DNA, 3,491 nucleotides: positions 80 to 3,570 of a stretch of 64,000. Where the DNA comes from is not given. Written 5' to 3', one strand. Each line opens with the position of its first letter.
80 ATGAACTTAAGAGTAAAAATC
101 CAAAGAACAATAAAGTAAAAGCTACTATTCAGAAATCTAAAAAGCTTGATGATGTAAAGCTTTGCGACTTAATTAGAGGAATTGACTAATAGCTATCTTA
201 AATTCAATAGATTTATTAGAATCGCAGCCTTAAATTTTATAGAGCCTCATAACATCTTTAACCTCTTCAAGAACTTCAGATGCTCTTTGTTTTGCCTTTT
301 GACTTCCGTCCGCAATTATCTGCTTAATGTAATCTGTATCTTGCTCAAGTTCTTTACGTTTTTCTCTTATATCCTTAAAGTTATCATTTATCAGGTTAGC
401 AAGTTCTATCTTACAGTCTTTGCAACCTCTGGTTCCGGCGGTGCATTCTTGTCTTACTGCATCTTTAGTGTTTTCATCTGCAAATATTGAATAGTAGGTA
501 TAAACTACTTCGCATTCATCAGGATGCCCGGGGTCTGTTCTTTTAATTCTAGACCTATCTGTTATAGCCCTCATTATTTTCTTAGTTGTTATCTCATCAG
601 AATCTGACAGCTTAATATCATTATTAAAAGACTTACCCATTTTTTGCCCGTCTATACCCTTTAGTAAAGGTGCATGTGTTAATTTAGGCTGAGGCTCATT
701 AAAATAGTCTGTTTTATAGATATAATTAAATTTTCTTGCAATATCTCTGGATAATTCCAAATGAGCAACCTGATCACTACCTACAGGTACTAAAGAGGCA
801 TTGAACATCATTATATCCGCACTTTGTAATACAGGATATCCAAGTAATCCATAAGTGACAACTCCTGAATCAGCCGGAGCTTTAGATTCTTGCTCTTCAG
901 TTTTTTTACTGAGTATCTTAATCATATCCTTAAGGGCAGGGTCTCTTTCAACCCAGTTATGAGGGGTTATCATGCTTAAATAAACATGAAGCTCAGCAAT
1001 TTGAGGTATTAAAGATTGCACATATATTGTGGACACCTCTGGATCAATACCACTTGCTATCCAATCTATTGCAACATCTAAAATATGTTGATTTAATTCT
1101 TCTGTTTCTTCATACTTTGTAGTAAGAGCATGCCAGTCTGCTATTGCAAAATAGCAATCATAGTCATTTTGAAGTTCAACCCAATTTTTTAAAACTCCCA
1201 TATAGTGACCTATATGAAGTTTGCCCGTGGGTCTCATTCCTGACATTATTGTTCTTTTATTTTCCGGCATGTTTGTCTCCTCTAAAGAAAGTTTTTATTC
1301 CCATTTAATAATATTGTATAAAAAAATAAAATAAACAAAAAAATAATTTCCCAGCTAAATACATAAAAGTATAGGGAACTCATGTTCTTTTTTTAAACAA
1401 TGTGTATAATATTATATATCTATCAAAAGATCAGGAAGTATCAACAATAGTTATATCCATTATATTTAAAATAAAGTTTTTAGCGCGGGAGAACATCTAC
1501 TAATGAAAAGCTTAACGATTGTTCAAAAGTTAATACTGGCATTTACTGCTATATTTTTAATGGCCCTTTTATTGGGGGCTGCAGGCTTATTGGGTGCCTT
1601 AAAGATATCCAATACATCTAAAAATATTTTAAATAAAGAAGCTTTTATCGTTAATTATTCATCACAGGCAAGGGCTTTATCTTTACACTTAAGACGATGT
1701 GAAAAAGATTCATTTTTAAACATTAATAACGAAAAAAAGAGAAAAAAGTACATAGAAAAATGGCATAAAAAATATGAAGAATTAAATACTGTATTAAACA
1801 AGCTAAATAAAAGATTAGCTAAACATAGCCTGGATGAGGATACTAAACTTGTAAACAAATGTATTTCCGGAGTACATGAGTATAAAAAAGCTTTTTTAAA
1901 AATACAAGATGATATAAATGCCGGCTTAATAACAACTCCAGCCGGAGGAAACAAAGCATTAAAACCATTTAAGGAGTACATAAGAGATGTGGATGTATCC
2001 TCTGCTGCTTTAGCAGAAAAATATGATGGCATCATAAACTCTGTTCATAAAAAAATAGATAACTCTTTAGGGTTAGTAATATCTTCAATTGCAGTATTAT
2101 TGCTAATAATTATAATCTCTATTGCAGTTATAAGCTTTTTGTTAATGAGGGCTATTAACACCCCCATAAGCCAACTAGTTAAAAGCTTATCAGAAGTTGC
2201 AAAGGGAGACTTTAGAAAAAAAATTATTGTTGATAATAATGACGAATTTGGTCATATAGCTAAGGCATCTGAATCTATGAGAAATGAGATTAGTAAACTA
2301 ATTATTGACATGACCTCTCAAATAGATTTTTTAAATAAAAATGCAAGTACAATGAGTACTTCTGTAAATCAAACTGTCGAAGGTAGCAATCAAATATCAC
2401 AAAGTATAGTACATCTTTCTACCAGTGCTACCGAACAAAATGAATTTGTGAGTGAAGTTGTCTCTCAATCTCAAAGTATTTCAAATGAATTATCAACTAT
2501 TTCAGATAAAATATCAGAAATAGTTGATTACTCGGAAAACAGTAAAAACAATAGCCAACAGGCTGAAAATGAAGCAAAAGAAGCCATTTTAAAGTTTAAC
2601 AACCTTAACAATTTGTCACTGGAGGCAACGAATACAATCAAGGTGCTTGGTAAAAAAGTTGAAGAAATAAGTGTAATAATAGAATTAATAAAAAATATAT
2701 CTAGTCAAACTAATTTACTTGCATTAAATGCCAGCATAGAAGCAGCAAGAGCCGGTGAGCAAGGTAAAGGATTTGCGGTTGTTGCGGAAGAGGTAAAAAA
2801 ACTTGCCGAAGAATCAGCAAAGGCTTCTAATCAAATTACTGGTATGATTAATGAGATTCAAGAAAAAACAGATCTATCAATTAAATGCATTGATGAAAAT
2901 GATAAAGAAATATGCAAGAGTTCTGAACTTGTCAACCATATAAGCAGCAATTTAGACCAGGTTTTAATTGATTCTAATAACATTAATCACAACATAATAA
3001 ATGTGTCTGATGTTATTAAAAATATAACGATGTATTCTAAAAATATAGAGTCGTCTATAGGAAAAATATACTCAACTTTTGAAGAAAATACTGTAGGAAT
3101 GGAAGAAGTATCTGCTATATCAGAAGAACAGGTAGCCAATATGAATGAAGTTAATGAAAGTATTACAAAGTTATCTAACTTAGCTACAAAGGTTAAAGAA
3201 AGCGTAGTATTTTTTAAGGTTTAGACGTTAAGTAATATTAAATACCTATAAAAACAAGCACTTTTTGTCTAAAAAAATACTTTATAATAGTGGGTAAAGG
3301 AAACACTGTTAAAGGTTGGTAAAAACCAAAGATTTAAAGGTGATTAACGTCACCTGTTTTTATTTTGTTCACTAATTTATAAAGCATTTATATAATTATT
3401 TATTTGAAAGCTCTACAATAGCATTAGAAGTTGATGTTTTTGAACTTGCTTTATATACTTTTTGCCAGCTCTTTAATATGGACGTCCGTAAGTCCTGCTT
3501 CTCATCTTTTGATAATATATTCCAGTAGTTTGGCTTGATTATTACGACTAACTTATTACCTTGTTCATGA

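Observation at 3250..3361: Family 1 'promoter + about 70-nt transcript + terminator' unit, copy A, between convergent genes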

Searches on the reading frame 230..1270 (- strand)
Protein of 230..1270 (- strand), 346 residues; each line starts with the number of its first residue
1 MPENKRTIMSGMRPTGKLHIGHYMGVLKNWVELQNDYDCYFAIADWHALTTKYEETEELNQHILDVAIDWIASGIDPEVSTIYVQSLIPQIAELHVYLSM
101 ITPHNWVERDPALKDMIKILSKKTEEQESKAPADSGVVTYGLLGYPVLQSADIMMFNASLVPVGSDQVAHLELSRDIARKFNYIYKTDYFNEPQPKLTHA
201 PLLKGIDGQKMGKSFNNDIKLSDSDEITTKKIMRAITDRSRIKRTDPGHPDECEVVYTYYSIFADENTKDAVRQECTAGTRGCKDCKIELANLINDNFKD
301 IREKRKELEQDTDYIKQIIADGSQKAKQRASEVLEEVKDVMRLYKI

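Call 34: search_protein_families(library=pfam, proteins=[window:230-1270:-], max_evalue=0.001)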
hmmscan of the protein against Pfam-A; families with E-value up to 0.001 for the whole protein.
window:230-1270:- (346 aa): 1 family
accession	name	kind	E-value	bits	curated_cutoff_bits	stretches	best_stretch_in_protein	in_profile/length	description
PF00579.31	tRNA-synt_1b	-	3.2e-65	220.8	21.1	1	4-298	4-291/292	tRNA synthetases class I (W and Y)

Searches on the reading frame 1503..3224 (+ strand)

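Call 34: search_protein_families(library=pfam, proteins=[window:1503-3224:+], max_evalue=0.001)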
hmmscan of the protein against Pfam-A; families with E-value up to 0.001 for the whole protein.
window:1503-3224:+ (573 aa): 3 families
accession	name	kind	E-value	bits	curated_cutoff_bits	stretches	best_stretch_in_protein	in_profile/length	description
PF00015.26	MCPsignal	-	2.3e-38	132.2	34.6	1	349-525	9-164/172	Methyl-accepting chemotaxis protein (MCP) signalling domain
PF12729.13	4HB_MCP_1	-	9.2e-09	35.5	27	1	4-143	2-137/181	Four helix bundle sensory module for signal transduction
PF00672.30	HAMP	-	4.2e-08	33.8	25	1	213-262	1-50/53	HAMP domain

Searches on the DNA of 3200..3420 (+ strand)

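Call 9: search_rna_families(source=window, start=3200, end=3420, threshold=evalue, max_evalue=10)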
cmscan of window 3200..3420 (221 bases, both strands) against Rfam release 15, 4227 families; matches with E-value up to 10: 4.
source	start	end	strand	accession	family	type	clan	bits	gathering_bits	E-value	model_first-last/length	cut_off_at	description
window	3275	3368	+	RF02029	sraA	Gene; sRNA;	-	20.7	56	0.45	1-95/95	no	sraA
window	3242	3364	+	RF02728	HrrF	Gene; sRNA;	-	17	77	0.89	1-116/116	no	Haemophilus regulatory RNA responsive to iron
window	3208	3257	-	RF03956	mir-737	Gene; miRNA;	-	16.6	60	4.1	1-63/63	no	mir-737 microRNA precursor family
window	3228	3306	+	RF02991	GP20-a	Cis-reg;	-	14.6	47.2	4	1-97/97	no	GP20-a RNA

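Call 74: search_dna_similar(query=window:3234-3367:+, collection=phages, mode=distant, max_evalue=0.01, max_rows=10)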
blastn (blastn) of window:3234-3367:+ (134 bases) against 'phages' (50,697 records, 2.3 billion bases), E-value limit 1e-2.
No match.

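Call 75: search_dna_similar(query=window:3234-3367:+, collection=plasmids, mode=distant, max_evalue=0.01, max_rows=10)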
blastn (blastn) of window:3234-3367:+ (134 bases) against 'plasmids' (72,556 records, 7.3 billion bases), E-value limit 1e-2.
No match.
